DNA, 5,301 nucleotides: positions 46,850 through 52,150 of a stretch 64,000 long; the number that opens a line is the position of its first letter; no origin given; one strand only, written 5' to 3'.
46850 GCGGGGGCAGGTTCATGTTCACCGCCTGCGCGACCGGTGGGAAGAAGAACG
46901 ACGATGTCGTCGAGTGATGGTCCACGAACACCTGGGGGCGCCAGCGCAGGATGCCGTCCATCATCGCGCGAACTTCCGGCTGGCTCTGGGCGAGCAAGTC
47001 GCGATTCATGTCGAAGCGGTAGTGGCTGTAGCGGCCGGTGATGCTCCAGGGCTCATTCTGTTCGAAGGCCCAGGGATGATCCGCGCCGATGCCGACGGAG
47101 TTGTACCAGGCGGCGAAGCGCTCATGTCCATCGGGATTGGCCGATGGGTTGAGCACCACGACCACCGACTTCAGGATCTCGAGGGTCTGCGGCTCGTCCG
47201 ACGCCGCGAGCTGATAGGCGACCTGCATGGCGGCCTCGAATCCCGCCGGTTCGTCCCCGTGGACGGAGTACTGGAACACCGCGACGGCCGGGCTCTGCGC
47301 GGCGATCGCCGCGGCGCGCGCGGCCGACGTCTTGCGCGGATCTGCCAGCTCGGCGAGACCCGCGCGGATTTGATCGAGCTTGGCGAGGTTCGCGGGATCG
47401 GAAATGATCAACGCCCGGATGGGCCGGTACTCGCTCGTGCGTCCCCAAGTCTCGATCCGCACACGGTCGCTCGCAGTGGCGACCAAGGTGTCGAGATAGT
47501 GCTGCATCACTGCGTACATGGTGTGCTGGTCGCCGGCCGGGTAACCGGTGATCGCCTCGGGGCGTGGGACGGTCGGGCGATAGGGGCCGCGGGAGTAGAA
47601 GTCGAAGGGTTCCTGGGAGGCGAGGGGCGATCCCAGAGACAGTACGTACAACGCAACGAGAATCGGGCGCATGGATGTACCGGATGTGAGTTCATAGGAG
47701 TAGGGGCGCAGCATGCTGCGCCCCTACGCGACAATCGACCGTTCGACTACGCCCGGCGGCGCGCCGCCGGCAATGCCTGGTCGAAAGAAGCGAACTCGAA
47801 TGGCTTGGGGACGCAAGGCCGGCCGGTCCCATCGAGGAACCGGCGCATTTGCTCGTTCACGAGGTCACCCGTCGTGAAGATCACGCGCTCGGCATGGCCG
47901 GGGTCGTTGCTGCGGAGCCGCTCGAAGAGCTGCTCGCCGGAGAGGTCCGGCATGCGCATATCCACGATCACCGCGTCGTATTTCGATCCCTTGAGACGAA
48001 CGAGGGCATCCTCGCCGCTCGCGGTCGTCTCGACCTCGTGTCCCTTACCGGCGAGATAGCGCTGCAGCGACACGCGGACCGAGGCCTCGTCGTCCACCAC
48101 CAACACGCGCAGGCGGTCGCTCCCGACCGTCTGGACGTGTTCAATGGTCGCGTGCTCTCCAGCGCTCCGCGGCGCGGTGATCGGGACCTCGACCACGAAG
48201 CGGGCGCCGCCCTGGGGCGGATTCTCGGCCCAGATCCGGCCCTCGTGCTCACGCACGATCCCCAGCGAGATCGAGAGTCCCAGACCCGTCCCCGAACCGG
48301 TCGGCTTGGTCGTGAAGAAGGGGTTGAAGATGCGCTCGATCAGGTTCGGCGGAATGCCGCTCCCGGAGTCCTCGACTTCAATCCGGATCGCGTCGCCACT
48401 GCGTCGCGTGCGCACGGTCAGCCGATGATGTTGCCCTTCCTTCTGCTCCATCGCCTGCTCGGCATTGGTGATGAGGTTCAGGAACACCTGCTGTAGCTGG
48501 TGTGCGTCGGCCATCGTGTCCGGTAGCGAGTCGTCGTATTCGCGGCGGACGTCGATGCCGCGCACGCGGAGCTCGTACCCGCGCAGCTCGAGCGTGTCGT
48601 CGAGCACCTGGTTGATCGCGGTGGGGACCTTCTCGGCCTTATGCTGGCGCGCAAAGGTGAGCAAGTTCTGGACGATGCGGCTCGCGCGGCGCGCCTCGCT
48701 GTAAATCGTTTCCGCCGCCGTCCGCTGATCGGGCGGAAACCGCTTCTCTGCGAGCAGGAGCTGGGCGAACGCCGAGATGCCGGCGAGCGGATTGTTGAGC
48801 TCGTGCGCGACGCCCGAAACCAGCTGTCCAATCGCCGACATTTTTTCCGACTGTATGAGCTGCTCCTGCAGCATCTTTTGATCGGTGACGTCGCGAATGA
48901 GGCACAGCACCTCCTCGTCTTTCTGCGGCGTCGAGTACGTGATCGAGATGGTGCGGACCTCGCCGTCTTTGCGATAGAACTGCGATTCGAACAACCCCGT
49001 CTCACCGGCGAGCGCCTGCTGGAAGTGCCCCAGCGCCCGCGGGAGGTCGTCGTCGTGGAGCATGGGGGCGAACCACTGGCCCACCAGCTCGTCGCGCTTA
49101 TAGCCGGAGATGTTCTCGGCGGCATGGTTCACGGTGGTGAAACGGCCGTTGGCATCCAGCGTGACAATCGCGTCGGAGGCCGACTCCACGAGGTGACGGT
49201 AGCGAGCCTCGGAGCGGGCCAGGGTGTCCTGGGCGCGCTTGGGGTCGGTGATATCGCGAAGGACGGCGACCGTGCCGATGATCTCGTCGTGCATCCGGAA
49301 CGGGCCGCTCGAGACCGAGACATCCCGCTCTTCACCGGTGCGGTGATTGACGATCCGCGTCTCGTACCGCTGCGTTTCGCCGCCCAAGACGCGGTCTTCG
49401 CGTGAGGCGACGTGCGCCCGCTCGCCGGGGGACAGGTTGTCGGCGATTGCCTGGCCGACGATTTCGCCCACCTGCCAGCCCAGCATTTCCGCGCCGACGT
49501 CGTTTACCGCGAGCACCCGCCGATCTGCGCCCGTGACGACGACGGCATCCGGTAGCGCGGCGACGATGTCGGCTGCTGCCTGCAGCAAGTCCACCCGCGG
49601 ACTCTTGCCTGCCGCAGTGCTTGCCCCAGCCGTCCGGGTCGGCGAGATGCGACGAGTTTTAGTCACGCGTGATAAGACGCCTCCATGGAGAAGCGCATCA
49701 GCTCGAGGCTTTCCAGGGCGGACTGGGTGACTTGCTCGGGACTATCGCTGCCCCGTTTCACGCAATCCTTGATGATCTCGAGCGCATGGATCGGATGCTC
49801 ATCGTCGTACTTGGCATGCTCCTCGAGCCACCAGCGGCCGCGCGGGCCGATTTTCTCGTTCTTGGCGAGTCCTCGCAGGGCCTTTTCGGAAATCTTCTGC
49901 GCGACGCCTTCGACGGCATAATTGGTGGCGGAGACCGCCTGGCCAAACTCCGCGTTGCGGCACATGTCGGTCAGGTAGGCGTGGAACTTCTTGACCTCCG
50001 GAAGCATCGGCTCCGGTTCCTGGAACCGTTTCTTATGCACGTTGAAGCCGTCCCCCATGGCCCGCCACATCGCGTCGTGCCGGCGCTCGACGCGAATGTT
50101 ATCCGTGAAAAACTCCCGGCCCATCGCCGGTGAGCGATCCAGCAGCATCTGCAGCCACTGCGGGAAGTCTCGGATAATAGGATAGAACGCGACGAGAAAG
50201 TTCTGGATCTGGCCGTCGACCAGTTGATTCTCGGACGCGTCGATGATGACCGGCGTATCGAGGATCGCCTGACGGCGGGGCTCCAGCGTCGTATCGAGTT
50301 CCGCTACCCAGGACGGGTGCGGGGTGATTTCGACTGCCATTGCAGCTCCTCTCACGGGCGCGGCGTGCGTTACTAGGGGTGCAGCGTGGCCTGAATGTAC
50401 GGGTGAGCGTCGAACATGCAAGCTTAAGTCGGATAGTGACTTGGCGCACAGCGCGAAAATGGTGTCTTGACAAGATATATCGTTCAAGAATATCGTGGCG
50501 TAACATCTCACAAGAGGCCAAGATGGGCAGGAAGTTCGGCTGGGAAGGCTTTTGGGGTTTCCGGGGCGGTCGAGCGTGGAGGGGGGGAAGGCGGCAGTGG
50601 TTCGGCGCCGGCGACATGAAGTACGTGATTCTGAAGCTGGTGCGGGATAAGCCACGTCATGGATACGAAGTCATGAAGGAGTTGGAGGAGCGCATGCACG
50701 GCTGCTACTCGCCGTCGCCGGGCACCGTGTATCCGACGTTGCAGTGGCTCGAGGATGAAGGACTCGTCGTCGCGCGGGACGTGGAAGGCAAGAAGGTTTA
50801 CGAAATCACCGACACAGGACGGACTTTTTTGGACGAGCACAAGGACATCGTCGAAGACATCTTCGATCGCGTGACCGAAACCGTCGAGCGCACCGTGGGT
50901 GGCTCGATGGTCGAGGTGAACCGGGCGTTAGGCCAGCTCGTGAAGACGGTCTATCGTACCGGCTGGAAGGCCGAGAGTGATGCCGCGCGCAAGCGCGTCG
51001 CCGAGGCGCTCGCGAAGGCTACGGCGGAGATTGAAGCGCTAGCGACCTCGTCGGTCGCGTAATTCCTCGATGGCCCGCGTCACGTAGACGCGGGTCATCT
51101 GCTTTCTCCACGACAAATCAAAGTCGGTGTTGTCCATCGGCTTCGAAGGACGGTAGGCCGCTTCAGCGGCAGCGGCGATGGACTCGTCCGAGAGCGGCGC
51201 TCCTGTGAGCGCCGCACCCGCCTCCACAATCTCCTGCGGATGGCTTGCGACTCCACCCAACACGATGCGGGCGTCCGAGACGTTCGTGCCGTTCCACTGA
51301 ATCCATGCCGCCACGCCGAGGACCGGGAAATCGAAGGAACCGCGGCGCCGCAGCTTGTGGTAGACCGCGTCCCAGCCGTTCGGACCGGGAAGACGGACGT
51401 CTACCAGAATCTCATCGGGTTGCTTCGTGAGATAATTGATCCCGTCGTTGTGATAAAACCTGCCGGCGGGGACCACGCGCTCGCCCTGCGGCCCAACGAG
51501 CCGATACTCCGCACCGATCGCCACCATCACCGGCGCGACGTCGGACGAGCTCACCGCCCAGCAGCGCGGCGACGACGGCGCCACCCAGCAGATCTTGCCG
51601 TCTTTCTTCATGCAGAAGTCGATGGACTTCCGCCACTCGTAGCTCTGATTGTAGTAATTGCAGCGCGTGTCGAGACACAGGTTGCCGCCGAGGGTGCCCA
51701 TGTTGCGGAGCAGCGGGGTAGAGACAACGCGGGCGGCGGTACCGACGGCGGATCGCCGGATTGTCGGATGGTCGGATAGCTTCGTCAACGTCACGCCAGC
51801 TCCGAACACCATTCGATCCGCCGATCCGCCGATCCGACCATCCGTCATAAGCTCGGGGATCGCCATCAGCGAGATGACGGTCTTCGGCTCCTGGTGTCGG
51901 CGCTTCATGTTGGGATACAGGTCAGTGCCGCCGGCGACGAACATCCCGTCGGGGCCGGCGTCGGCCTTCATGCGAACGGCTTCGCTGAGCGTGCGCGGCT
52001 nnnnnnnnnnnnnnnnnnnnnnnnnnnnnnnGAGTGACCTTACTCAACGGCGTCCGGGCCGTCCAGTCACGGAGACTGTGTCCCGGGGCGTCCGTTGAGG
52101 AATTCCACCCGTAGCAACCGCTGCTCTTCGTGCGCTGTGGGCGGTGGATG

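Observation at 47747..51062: Heme-oxygenase-like di-iron-type enzyme translationally coupled to a PAS hybrid histidine kinase, opposite a PadR regulator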

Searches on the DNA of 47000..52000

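Call 80: search_rna_families(source=window, start=47000, end=52000, threshold=evalue, max_evalue=1)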
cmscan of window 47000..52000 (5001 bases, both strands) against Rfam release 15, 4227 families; matches with E-value up to 1: 0.
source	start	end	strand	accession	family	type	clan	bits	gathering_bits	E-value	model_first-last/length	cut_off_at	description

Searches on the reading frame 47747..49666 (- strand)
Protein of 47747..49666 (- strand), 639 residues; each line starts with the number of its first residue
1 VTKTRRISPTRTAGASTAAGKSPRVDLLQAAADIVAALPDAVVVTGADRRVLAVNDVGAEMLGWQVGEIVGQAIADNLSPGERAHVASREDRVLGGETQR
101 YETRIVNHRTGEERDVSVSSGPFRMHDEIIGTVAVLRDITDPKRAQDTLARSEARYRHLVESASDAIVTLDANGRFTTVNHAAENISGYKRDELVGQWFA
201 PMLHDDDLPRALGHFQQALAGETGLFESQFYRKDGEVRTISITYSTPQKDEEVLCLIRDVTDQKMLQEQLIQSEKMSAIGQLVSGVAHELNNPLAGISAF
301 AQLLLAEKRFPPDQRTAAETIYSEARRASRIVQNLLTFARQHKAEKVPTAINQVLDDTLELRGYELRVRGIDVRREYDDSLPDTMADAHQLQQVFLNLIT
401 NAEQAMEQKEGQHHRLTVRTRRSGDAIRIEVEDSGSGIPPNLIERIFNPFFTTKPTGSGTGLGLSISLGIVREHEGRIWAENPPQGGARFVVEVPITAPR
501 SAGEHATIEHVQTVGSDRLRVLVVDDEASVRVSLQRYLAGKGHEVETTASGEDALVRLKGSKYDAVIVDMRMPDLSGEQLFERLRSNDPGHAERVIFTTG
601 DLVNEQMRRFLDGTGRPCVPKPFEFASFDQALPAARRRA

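Call 3: search_protein_families(library=pfam, proteins=[window:47747-49666:-], max_evalue=0.01)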
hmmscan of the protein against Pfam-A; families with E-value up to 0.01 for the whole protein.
window:47747-49666:- (639 aa): 12 families
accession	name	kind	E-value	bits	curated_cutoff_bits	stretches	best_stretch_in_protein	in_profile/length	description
PF08448.16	PAS_4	-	1.7e-30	106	23.1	2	36-143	2-109/110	PAS fold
PF02518.31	HATPase_c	-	7e-29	101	26.4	1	387-497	2-110/111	Histidine kinase-, DNA gyrase B-, and HSP90-like ATPase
PF00989.32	PAS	-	1.5e-26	93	22.6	2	155-260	2-113/113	PAS fold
PF13426.13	PAS_9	-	5.9e-22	78.3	27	2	164-262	1-103/103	PAS domain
PF00072.30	Response_reg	-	1.6e-18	67.4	30.2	1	521-630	1-108/111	Response regulator receiver domain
PF00512.31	HisKA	-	2.4e-18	66.4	26.9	1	280-341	3-63/66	His Kinase A (phospho-acceptor) domain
PF13188.13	PAS_8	-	6.4e-16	58.1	21.8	2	154-208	1-55/65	PAS domain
PF08447.18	PAS_3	-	8.6e-15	55.2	25.6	1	177-252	2-81/89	PAS fold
PF24820.1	Diguanyl_cycl_sensor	-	0.00021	21.6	28.1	0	35-84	2-51/109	Diguanylate cyclase-like sensor domain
PF14598.12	PAS_11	-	0.00024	21.5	25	1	168-232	6-68/109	PAS domain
PF23198.2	PDE8A_N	-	0.0052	17.1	29.6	0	539-599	31-92/147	PDE8A-like, N-terminal domain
PF14501.12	HATPase_c_5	-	0.0056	17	22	0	389-479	4-87/102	GHKL domain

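Call 4: search_protein_families(library=ncbifam, proteins=[window:47747-49666:-], max_evalue=0.01)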
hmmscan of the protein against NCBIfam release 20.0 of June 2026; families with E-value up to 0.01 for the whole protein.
window:47747-49666:- (639 aa): 156 families (the best 25 are shown)
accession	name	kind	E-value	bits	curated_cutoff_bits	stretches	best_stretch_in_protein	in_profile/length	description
NF008468.0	PRK11360.1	equivalog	1.7e-89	300.9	646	2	158-498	272-610/616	two-component system sensor histidine kinase AtoS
NF052574.1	HisKinEspCMyxo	equivalog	6.5e-81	272.6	1200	1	172-622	304-769/785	serine histidine kinase EspC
NF052573.1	HisKinEspAMyxo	equivalog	6e-79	266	1400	2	129-627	236-741/755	serine histidine kinase EspA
NF046020.1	HisKinCckABruc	equivalog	3.5e-64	217.1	1000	1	28-626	218-857/868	cell cycle histidine kinase CckA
NF046026.1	HisKinCckACaul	equivalog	2.1e-61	207.9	1000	1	29-586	63-628/678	cell cycle histidine kinase CckA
NF010411.0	PRK13837.1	equivalog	3.3e-54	184.2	647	1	257-582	428-761/828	two-component system VirA-like sensor kinase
NF008302.0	PRK11091.1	equivalog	6.3e-53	180.1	838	2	152-628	153-635/779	aerobic respiration two-component sensor histidine kinase ArcB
NF007688.0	PRK10364.1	equivalog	1.2e-50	172.6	479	1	262-500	223-455/460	two-component system sensor histidine kinase ZraS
NF041777.1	sens_FixL_Rhizob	equivalog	1.3e-50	172.5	850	1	74-497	42-482/485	sensor protein FixL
NF010076.0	PRK13557.1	subfamily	3.1e-50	171.1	631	1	179-623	58-520/540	histidine kinase famiy protein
NF038348.1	T2SS_HK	subfamily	6.4e-49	166.8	450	2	324-496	407-573/574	histidine kinase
NF047497.1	HK_LIC_12097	equivalog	1.5e-48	165.4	500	1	229-496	97-366/367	LIC_12097 family sensor histidine kinase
NF046044.1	PnpS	equivalog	1.8e-45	155.7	400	1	146-495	47-390/390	two-component system histidine kinase PnpS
NF047466.1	hybrid_RR_LvrB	exception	6.2e-45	154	500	1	251-496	124-376/377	hybrid histidine kinase/response regulator LvrB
NF008293.1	PRK11073.1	equivalog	7.2e-45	153.7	240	1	156-496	9-347/349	nitrogen regulation protein NR(II)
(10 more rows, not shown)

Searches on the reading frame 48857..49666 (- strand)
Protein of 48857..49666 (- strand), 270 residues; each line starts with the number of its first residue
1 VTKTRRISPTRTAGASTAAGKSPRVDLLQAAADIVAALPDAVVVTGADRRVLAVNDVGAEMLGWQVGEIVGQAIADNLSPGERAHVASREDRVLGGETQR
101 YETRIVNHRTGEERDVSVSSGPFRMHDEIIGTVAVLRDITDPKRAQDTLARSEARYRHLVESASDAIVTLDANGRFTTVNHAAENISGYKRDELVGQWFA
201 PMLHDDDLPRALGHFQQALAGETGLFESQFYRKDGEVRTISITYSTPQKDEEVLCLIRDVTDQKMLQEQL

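Call 72: search_solved_structures(query=window:48857-49666:-, max_evalue=0.01, show_alignments=0)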
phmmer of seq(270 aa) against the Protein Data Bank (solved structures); distinct sequences matched with E-value up to 0.01: 43.
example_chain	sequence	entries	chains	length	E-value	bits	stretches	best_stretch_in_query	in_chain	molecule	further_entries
8isk_A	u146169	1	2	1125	4.1e-07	32.9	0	124-202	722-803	Phytochrome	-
8isj_A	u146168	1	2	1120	8.2e-06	28.7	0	122-197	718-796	Phytochrome A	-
8iff_A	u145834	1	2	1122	8.2e-06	28.7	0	122-197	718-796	Phytochrome A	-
8f5z_B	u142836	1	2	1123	8.2e-06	28.7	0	122-197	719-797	Phytochrome A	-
8isi_A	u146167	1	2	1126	8.3e-06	28.7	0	122-197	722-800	Phytochrome A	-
2r78_A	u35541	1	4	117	1.9e-05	27.5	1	154-260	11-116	Sensor protein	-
3bwl_A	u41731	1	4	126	9.9e-05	25.2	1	142-261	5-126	Sensor protein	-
9of0_B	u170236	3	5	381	0.00033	23.5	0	171-257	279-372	Aryl hydrocarbon receptor nuclear translocator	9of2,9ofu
8xs6_A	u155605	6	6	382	0.00054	22.7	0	171-252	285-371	Aryl hydrocarbon receptor nuclear translocator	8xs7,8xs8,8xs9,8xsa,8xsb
7xi4_A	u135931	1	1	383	0.00075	22.3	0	171-252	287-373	Aryl hydrocarbon receptor nuclear translocator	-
4zp4_A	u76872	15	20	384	0.00076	22.3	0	171-252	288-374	Aryl hydrocarbon receptor nuclear translocator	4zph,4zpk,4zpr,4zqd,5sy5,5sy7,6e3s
5y7y_B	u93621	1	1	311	0.00078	22.2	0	171-252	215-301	Aryl hydrocarbon receptor nuclear translocator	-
8q5e_A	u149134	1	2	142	0.00093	22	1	157-252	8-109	Sensory box protein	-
7vna_A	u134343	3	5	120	0.001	21.9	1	178-263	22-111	Ahr homolog spineless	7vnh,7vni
2b02_A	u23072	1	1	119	0.0011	21.7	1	167-258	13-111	Aryl hydrocarbon receptor nuclear translocator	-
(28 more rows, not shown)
